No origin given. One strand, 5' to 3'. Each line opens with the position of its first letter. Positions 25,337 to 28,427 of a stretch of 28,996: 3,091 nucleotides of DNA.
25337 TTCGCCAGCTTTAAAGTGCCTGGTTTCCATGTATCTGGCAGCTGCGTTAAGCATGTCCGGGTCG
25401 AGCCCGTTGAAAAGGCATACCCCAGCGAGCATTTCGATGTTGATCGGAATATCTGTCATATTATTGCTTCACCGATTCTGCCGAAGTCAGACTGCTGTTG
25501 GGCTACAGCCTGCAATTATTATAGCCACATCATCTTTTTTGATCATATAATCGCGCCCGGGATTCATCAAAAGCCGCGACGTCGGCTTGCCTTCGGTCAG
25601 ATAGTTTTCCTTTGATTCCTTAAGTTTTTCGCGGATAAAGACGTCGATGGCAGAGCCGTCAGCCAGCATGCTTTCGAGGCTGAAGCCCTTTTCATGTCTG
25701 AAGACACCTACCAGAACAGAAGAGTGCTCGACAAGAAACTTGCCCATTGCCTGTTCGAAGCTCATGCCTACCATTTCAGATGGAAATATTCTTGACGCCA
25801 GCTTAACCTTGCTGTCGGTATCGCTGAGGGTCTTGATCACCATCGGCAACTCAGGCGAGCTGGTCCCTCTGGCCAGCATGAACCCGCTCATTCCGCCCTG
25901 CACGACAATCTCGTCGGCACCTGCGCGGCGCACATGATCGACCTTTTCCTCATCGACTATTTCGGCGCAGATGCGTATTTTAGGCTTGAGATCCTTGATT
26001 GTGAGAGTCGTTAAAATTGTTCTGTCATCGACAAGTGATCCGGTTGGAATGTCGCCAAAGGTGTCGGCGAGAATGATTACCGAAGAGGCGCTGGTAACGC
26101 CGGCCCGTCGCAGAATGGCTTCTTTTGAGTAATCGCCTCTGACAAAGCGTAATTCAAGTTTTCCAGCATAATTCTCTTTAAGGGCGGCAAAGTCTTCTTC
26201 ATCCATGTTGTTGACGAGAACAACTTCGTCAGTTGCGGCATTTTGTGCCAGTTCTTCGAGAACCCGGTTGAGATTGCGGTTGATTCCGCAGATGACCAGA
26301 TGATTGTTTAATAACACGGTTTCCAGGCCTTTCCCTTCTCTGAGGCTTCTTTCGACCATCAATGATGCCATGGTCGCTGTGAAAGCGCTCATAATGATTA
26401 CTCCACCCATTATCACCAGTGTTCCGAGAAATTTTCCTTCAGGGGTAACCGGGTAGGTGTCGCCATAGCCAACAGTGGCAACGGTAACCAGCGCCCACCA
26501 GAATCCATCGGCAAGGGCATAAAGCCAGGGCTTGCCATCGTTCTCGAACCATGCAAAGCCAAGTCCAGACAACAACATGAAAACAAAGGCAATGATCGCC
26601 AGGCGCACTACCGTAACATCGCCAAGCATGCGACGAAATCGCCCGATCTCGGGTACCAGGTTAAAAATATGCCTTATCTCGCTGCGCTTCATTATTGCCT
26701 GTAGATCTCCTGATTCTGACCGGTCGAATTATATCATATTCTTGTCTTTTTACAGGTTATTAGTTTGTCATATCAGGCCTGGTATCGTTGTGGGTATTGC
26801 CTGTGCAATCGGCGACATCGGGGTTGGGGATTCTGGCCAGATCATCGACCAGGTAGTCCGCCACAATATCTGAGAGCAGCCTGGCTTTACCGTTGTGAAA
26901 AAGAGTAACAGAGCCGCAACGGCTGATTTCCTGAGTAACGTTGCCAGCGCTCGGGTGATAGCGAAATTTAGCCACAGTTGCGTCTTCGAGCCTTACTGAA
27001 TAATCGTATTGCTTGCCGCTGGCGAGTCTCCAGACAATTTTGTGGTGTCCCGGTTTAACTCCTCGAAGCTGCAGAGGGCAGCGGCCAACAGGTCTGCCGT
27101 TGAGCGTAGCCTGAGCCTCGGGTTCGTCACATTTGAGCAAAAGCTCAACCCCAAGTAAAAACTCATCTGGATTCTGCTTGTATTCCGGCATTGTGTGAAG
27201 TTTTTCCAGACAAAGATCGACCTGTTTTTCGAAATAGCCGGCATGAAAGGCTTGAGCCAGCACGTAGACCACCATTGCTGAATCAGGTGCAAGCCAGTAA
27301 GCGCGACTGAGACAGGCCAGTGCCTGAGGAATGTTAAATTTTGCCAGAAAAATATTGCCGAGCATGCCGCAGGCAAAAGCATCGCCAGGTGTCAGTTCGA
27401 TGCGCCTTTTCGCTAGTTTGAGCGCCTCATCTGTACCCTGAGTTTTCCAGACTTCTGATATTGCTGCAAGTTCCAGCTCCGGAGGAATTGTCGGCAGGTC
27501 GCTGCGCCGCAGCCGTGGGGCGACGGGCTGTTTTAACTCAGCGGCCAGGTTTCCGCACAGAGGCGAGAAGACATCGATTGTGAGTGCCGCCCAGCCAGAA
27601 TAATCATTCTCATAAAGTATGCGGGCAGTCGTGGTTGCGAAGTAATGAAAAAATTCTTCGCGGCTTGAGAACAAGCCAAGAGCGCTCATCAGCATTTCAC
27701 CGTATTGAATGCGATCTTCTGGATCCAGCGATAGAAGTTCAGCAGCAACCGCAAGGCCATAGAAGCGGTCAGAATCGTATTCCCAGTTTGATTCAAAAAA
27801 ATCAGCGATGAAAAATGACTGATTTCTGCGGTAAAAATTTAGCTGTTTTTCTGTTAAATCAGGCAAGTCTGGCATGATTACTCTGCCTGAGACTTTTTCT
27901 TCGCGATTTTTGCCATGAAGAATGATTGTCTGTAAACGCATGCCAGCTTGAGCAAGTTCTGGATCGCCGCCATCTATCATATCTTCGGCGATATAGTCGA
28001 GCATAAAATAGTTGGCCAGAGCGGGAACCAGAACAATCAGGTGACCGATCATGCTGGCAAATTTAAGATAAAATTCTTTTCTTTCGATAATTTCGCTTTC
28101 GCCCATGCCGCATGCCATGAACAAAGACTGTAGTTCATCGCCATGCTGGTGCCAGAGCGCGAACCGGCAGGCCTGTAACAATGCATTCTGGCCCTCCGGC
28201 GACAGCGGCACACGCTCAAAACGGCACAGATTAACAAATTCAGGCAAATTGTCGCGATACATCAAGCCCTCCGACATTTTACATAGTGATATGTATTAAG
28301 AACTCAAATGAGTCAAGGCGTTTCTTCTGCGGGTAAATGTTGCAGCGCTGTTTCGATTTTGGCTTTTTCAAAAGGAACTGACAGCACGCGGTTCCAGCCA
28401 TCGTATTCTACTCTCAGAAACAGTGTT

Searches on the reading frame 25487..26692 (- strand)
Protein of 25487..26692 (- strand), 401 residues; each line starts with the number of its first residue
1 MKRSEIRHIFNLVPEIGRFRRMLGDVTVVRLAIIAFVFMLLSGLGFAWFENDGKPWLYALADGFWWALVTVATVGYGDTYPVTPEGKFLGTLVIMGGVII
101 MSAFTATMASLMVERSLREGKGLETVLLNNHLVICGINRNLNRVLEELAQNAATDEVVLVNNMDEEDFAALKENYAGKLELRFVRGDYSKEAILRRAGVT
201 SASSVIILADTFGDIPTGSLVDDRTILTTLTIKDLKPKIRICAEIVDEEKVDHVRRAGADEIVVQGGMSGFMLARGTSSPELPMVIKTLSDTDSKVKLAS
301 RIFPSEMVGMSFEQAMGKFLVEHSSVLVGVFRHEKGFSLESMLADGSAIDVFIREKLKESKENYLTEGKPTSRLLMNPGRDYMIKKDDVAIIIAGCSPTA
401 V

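Call 27: search_protein_families(library=pfam, proteins=[window:25487-26692:-], max_evalue=0.01)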
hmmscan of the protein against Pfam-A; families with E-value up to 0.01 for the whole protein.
window:25487-26692:- (401 aa): 5 families
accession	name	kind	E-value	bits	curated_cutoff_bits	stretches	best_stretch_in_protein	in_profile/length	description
PF02254.24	TrkA_N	-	5.4e-16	59.4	23.8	1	133-264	2-115/116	TrkA-N domain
PF22614.2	Slo-like_RCK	-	4e-14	52.7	24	1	128-242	2-118/119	Calcium-activated potassium channel slowpoke-like RCK domain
PF07885.22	Ion_trans_2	-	3.2e-13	49.8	22.5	1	35-113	2-78/79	Ion channel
PF00520.37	Ion_trans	-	1.6e-08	34.5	25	1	29-114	130-235/241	Ion transport protein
PF00060.32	Lig_chan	-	0.00089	19.5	30.8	1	28-125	9-108/146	Ligand-gated ion channel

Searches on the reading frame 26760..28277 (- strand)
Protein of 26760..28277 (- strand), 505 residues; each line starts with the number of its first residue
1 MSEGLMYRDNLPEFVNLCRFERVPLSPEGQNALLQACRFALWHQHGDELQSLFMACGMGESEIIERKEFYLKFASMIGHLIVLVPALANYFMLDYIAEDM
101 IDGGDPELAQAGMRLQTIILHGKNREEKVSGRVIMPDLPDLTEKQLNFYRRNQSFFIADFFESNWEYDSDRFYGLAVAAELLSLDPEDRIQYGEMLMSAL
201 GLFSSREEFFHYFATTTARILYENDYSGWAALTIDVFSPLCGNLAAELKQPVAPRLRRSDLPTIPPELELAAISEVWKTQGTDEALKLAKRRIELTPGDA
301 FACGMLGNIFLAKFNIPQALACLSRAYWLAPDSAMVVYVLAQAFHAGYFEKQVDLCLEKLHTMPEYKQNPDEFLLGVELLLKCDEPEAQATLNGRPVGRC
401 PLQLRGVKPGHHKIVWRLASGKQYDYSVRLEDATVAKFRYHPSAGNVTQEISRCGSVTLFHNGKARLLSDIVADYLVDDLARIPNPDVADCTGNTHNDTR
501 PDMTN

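Call 27: search_protein_families(library=pfam, proteins=[window:26760-28277:-], max_evalue=0.01)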
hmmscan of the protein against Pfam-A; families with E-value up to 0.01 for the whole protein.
window:26760-28277:- (505 aa): 2 families
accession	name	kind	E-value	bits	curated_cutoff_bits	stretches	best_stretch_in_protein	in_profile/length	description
PF08308.17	PEGA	-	0.0031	17.8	20.8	1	382-415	7-40/71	PEGA domain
PF23914.1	TPR_CcmH_CycH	-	0.0069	16.7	42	0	292-345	42-95/158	Cytochrome c-type biogenesis protein H TPR domain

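Call 49: find_encoding_contigs(protein=window:26760-28277:-, flank=10000, max_places=1)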
Protein window:26760-28277:- (505 aa): no gene with exactly this product is on record in the collection.
